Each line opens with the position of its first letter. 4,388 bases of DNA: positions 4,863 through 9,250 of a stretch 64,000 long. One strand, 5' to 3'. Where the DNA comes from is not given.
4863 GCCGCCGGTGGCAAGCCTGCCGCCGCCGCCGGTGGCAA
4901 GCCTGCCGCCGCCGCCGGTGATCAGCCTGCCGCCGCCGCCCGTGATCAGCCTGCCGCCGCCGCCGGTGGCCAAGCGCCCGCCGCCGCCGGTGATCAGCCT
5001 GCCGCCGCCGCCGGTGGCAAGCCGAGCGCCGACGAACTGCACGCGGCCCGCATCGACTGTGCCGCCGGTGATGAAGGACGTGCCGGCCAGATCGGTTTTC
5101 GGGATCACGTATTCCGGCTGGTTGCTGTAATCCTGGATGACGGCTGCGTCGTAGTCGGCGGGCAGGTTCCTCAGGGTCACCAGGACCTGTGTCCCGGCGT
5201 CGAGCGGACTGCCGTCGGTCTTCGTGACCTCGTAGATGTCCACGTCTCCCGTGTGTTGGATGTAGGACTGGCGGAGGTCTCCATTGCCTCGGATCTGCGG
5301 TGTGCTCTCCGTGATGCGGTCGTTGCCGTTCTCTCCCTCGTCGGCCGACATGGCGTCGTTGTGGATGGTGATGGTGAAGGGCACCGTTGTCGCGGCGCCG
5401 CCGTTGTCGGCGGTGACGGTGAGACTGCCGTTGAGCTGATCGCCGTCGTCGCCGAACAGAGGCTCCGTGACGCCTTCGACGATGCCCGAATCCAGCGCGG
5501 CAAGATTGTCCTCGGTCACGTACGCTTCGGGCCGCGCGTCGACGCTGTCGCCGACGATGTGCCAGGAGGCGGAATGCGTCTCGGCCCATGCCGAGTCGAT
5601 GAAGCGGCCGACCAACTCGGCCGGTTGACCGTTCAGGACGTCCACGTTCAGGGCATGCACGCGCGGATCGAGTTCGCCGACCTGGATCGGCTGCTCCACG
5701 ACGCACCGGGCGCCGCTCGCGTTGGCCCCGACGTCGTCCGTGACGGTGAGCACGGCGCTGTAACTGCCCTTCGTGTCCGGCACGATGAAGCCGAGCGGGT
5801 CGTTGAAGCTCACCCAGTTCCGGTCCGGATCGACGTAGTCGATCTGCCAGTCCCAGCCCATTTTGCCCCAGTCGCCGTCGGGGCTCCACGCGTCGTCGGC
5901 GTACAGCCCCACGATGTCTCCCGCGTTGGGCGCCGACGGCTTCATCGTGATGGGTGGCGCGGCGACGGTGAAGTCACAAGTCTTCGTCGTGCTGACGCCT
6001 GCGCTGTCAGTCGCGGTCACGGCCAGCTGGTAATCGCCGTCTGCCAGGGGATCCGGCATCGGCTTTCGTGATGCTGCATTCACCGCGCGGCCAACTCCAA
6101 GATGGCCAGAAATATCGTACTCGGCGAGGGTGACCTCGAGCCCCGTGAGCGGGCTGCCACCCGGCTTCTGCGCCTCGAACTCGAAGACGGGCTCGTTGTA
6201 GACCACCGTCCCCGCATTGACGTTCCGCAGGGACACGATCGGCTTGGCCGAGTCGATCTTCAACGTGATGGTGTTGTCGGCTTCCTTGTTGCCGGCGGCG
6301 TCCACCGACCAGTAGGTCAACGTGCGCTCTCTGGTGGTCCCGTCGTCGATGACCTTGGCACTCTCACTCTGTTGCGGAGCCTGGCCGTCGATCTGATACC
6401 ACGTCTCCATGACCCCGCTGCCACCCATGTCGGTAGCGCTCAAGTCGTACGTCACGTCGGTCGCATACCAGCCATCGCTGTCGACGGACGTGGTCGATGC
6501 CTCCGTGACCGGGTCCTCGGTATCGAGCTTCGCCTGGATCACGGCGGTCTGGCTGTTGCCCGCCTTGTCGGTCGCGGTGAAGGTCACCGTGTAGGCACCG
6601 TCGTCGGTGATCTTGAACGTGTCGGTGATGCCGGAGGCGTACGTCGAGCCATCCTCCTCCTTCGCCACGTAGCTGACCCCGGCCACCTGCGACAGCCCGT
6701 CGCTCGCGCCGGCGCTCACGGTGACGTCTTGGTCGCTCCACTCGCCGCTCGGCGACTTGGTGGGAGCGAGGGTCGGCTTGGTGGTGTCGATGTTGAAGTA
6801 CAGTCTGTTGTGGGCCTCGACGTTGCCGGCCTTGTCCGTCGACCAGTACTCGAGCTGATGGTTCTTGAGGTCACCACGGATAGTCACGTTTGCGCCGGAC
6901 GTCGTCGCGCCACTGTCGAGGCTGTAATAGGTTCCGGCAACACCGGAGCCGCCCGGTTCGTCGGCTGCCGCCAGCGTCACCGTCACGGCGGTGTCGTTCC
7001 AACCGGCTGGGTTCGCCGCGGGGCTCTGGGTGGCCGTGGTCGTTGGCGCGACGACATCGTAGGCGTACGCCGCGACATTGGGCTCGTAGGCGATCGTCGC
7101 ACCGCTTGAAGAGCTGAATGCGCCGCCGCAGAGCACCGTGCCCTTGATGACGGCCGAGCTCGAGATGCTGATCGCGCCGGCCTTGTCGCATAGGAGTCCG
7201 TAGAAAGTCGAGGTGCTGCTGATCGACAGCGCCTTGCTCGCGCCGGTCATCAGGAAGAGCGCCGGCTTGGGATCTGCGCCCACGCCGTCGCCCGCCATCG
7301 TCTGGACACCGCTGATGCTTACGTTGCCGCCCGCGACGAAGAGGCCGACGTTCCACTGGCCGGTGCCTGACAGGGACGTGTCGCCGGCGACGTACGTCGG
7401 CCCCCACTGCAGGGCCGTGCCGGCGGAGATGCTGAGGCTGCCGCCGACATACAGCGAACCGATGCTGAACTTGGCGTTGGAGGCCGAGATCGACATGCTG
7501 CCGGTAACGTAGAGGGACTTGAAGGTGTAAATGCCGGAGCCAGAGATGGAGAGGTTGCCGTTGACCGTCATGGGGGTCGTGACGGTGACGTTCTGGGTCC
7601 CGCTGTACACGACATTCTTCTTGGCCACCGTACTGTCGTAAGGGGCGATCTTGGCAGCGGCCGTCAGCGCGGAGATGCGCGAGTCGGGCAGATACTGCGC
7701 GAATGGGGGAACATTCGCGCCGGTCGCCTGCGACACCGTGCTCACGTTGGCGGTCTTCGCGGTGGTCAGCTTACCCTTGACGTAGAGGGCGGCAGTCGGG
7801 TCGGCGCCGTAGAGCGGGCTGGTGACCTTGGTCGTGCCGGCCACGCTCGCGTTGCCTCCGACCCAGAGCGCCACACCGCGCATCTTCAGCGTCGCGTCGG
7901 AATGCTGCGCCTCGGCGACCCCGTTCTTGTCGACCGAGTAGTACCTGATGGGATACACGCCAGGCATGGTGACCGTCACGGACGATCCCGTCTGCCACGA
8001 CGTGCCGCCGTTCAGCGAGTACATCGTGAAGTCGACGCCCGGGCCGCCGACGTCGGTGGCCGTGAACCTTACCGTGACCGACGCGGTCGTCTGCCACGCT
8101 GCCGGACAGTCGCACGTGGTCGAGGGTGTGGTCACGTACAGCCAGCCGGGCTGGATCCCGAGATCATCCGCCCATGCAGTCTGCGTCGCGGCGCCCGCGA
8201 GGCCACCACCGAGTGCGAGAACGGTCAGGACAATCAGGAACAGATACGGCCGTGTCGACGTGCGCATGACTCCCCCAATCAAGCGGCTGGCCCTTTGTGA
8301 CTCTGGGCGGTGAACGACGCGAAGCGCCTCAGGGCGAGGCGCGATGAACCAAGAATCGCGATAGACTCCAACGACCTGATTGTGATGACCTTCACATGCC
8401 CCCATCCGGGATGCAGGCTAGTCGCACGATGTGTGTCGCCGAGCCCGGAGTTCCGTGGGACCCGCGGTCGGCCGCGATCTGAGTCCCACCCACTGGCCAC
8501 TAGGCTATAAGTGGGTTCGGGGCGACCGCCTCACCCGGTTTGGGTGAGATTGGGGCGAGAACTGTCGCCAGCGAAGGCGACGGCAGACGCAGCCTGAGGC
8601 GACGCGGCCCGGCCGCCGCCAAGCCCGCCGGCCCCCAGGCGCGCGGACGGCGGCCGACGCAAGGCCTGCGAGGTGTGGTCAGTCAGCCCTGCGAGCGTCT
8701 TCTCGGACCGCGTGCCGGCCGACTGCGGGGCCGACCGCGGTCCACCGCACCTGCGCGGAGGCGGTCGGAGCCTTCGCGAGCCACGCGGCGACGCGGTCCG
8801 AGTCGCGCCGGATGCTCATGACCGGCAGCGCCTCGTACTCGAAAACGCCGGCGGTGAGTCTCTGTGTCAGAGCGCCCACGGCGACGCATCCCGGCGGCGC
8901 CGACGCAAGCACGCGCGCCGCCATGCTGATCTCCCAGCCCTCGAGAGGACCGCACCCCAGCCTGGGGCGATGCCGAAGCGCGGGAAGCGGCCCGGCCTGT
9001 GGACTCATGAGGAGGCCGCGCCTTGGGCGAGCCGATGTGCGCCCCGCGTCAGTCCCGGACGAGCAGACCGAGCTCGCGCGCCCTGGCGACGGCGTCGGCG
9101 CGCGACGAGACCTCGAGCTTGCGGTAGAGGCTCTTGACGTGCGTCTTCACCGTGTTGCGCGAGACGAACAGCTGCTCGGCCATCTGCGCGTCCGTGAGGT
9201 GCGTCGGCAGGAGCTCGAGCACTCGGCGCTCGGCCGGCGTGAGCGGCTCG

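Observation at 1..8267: An 8.3-kb gene that the supplied ORF track cannot show: giant secreted multidomain protein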

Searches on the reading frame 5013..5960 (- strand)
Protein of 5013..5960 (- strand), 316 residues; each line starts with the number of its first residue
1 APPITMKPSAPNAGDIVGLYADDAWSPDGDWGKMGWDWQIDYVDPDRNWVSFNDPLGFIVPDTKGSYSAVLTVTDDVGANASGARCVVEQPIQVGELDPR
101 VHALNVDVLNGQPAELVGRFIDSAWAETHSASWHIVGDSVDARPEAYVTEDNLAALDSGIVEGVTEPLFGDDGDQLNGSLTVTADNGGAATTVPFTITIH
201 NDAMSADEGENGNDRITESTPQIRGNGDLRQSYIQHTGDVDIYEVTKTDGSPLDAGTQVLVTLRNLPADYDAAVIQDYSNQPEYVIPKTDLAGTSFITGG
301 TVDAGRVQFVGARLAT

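Call 10: search_protein_families(library=pfam, proteins=[window:5013-5960:-], max_evalue=1)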
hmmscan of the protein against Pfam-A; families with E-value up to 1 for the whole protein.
window:5013-5960:- (316 aa): 1 family
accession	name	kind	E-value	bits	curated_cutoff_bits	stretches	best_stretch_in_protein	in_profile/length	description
PF18911.6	PKD_4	-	0.36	11.4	27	1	63-84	58-79/85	PKD domain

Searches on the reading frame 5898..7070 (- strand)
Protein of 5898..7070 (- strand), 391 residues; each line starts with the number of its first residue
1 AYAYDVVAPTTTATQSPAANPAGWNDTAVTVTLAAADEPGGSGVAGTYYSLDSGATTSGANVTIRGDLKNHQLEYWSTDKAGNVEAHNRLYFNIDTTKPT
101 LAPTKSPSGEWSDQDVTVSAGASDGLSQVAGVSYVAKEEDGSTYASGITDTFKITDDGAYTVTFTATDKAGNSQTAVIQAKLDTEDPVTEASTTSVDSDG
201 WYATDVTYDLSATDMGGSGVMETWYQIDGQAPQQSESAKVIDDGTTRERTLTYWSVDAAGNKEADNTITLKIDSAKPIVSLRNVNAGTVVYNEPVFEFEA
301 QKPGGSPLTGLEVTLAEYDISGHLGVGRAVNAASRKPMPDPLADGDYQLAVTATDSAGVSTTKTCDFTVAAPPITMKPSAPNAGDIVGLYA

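Call 10: search_protein_families(library=pfam, proteins=[window:5898-7070:-], max_evalue=1)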
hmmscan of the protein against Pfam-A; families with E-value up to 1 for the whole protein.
window:5898-7070:- (391 aa): 17 families
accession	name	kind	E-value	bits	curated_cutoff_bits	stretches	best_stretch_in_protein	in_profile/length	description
PF19077.6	Big_13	-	3.5e-15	56.8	27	3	338-369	68-100/102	Bacterial Ig-like domain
PF15418.12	DUF4625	-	1.6e-05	25.7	27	1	338-367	99-128/131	Domain of unknown function (DUF4625)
PF12245.14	Big_3_2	-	0.00014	22.5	23.3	1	156-176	92-113/122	Bacterial Ig-like domain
PF16403.11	Bact_surface_Ig-like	-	0.0014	19.1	27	1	148-176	37-65/71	Bacterial surface protein, Ig-like domain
PF13750.12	Big_3_3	-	0.0016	18.6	27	0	346-368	123-145/157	Bacterial Ig-like domain (group 3)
PF18981.6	InlK_D3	-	0.0027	18.2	25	1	136-177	28-69/75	Internalin K domain (D3/D4)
PF00801.26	PKD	-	0.0031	17.9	23.5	1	138-176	36-75/80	PKD domain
PF18911.6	PKD_4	-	0.0089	16.5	27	1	114-178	18-81/85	PKD domain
PF20164.4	GspA_SrpA_N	-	0.01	16.7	27.4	0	153-179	82-108/117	GspA/SrpA SigLec-like domain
PF04234.18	CopC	-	0.02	16.4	23.3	0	327-369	51-92/92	CopC domain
PF02494.22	HYR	-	0.021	15.6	21.7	0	150-176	52-75/81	HYR domain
PF09136.16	Glucodextran_B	-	0.044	14.1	27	0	156-183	55-82/83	Glucodextranase, domain B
PF04862.18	DUF642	-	0.049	13.9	27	1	147-208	67-125/157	Protein of unknown function (DUF642)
PF00028.23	Cadherin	-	0.087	13.7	28.8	0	345-369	65-90/93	Cadherin domain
PF13754.12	Big_3_4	-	0.11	12.8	27.3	0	154-180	30-57/106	Domain of unknown function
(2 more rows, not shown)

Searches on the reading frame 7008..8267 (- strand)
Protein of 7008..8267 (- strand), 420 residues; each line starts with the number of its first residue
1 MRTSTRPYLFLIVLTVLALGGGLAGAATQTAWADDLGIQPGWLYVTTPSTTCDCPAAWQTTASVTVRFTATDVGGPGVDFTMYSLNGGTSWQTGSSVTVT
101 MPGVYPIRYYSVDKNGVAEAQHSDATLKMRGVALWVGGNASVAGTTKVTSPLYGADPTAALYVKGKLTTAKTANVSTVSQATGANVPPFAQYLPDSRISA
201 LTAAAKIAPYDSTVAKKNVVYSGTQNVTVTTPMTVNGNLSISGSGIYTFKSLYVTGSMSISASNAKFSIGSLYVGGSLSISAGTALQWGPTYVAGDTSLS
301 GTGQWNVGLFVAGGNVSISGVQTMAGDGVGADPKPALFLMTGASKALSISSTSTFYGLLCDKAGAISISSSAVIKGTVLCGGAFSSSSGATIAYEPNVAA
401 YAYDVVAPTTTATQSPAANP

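Call 10: search_protein_families(library=pfam, proteins=[window:7008-8267:-], max_evalue=1)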
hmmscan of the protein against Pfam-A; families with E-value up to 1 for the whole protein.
window:7008-8267:- (420 aa): 3 families
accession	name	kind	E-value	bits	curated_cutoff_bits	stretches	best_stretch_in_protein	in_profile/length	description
PF04550.17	Phage_holin_3_2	-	0.043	14.7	25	0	265-292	32-59/86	Phage holin family 2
PF10833.13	DUF2572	-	0.23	11.5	23.8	1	354-399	154-198/219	Protein of unknown function (DUF2572)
PF16403.11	Bact_surface_Ig-like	-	0.28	11.7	27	1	93-118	37-62/71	Bacterial surface protein, Ig-like domain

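Call 18: search_protein_families(library=ncbifam, proteins=[window:7008-8267:-], max_evalue=0.1)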
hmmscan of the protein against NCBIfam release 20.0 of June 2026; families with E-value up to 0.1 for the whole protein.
window:7008-8267:- (420 aa): 1 family
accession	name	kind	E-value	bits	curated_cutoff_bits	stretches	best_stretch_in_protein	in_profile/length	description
NF047446.1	barrel_OmpL47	domain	7.2e-11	42.4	40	1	62-120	3-60/68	OmpL47-type beta-barrel domain-containing protein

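Call 59: predict_structure(alignment_id=A2)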
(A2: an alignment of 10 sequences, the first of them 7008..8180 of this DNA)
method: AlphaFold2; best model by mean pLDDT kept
length: 391 residues; sequences in the alignment: 10
mean_pLDDT: 82.1   pTM: 0.78
mean pLDDT of the five models: 82.1, 78.7, 77.8, 76.2, 72.1
residues with pLDDT >= 90: 148; 70-90: 189; 50-70: 14; < 50: 40
segments of 3 or more residues with pLDDT < 50: 1-16, 298-304, 375-391
pLDDT, mean of each block of 10 residues (from residue 1): 35 54 86 83 82 81 85 84 85 82 92 93 90 95 91 89 83 87 86 93 94 94 96 89 95 85 94 77 92 63 66 87 86 89 90 90 82 45 36 35
secondary structure, 60 per line:
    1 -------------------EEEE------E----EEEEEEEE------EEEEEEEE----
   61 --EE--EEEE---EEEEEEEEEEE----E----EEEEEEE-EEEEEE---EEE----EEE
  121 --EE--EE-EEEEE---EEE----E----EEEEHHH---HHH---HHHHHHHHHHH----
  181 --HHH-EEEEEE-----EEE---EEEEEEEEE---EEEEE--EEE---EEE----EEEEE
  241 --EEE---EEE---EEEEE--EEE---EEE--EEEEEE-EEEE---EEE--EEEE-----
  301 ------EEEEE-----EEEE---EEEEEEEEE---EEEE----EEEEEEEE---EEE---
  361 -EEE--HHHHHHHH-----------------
elements in order: E20-23 E35-42 E49-56 E67-70 E74-84 E94-100 E102-107 E111-113 E118-120 E130-134 E138-140 E150-153 H166-176 E187-192 E198-200 E204-212 E216-220 E223-225 E229-231 E236-240 E243-245 E249-251 E255-259 E262-264 E268-270 E273-278 E280-283 E287-289 E292-295 E307-311 E317-320 E324-332 E336-339 E344-351 E355-357 E362-364 H367-374

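Call 63: fold_search(model_id=the predicted structure, library=pdb)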
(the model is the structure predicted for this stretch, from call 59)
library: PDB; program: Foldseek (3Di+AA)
matches with E <= 10: 699; with E <= 0.001: 0
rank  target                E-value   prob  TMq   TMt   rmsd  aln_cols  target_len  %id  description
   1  4jgu_A                4.3e-03  1.00  0.19  0.68   2.8        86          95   13  Crystal structure of Clostridium histolyticum ColH collagenase polycystic kidney-disease-like domain 2b at 1.4 Angstro (released 2014-03-05)
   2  2a9a_B                6.0e-03  1.00  0.20  0.21   2.3       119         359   15  Crystal structure of recombinant chicken sulfite oxidase with the bound product, sulfate, at the active site (released 2005-08-02)
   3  1ogp_A                6.3e-03  1.00  0.19  0.20   2.5       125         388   12  The crystal structure of plant sulfite oxidase provides insight into sulfite oxidation in plants and animals (released 2003-10-09)
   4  1sox_B                1.0e-02  1.00  0.20  0.17   2.5       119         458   15  SULFITE OXIDASE FROM CHICKEN LIVER (released 1998-04-29)
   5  4l9d_A                1.0e-02  1.00  0.17  0.68   3.4        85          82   14  Crystal structure of the PKD1 domain from Vibrio cholerae metalloprotease PrtV (released 2013-07-10)
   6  3hbg                  1.2e-02  1.00  0.20  0.22   2.3       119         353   15  Structure of recombinant Chicken Liver Sulfite Oxidase mutant C185S (released 2010-04-14)
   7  3r19                  1.2e-02  1.00  0.20  0.21   2.3       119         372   15  Chicken sulfite oxidase triple mutant with altered activity and substrate affinity (released 2012-02-08)
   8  6aem_A                1.3e-02  1.00  0.17  0.67   3.4        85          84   12  Crystal structure of the PKD1 domain of Vibrio anguillarum Epp (released 2018-12-12)
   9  1sox_A                1.5e-02  1.00  0.20  0.17   2.3       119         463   15  SULFITE OXIDASE FROM CHICKEN LIVER (released 1998-04-29)
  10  3hc2                  1.5e-02  1.00  0.19  0.20   2.5       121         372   14  Crystal Structure of chicken sulfite oxidase mutant Tyr 322 Phe (released 2010-06-16)
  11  3hbq                  1.5e-02  1.00  0.20  0.21   2.3       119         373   15  Structure of recombinant Chicken Liver Sulfite Oxidase mutant Cys 185 Ala (released 2010-04-14)
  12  4l9d_B                1.5e-02  1.00  0.18  0.73   2.8        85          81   16  Crystal structure of the PKD1 domain from Vibrio cholerae metalloprotease PrtV (released 2013-07-10)
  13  4tn9_A                1.5e-02  1.00  0.19  0.73   2.8        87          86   11  Crystal structure of Clostridium histolyticum ColG collagenase polycystic kidney disease-like domain at 1.4 Angstrom r (released 2015-03-11)
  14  2a9d_B                1.6e-02  1.00  0.20  0.21   2.3       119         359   15  Crystal structure of recombinant chicken sulfite oxidase with Arg at residue 161 (released 2005-08-02)
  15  8s5s                  1.7e-02  1.00  0.20  0.20   2.5       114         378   16  Crystal structure of a Sulfite dehydrogenase from Thermus thermophilus (released 2024-11-27)
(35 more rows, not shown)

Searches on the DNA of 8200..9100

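Call 78: search_rna_families(source=window, start=8200, end=9100, threshold=evalue, max_evalue=1)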
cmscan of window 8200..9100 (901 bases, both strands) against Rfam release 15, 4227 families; matches with E-value up to 1: 0.
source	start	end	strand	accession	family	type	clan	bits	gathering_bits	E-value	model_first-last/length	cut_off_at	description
